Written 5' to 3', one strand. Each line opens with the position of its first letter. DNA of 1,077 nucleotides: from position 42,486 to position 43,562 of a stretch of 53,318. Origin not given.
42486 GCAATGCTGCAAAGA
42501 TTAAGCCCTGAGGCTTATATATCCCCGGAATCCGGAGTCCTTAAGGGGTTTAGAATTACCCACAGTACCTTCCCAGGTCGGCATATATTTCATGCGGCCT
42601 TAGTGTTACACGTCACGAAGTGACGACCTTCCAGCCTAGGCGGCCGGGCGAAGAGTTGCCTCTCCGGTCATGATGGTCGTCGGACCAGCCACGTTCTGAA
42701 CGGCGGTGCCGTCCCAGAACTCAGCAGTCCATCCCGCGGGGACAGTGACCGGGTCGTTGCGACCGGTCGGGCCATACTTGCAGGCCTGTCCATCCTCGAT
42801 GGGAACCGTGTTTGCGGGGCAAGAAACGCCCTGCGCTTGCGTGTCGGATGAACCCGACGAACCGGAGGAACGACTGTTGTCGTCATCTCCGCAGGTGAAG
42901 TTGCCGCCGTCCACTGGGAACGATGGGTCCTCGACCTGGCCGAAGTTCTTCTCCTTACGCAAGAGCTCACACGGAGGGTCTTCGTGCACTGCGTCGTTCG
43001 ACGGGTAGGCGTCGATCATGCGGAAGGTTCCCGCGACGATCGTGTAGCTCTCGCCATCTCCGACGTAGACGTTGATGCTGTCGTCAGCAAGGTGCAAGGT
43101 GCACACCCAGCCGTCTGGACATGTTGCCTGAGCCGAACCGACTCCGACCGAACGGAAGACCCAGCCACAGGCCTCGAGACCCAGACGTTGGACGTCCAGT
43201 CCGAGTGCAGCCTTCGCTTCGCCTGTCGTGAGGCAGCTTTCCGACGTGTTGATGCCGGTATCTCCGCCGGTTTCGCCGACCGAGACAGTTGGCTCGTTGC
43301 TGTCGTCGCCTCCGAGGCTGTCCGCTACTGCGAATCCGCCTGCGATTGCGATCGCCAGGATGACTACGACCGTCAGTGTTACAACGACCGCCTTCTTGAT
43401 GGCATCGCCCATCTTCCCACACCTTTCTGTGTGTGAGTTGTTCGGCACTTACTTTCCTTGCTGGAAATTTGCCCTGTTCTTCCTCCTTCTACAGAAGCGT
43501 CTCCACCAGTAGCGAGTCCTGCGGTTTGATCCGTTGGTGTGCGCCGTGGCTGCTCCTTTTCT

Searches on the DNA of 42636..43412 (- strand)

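Call 84: search_rna_families(sources=[L012, L050, L052, L010, L001], threshold=gathering)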
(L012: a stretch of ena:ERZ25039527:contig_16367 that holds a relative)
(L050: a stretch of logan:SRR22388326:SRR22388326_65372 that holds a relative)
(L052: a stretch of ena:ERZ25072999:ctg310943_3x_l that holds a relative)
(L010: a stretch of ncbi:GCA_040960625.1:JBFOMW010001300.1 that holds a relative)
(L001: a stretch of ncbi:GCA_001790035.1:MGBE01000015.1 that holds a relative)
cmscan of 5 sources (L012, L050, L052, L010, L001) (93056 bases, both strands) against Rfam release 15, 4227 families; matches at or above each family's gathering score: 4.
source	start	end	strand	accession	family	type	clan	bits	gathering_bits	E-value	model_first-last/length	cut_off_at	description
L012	2418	2490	-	RF00005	tRNA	Gene; tRNA;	CL00001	67.4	29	2.4e-12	1-71/71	no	tRNA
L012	2713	2783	-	RF00005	tRNA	Gene; tRNA;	CL00001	64.6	29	1.4e-11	1-71/71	no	tRNA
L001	4926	5011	+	RF00005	tRNA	Gene; tRNA;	CL00001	57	29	1.7e-09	1-71/71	no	tRNA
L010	1525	1608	+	RF00005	tRNA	Gene; tRNA;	CL00001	56.7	29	2.1e-09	1-71/71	no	tRNA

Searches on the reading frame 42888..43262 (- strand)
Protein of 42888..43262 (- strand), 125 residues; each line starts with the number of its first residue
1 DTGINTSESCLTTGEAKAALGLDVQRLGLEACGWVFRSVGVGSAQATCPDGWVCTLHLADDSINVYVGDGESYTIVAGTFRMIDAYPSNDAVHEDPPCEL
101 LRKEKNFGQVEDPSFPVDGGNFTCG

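Call 63: find_homologous_proteins(query=A6, max_evalue=1e-8)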
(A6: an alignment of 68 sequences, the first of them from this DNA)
Query A6 (68 sequences) (125 aa, profile of the alignment): 1 proteins with E <= 1e-8 among 818 candidates.
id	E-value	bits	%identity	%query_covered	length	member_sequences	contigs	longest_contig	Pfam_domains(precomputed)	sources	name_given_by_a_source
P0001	6.5e-50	186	100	100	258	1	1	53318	-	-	-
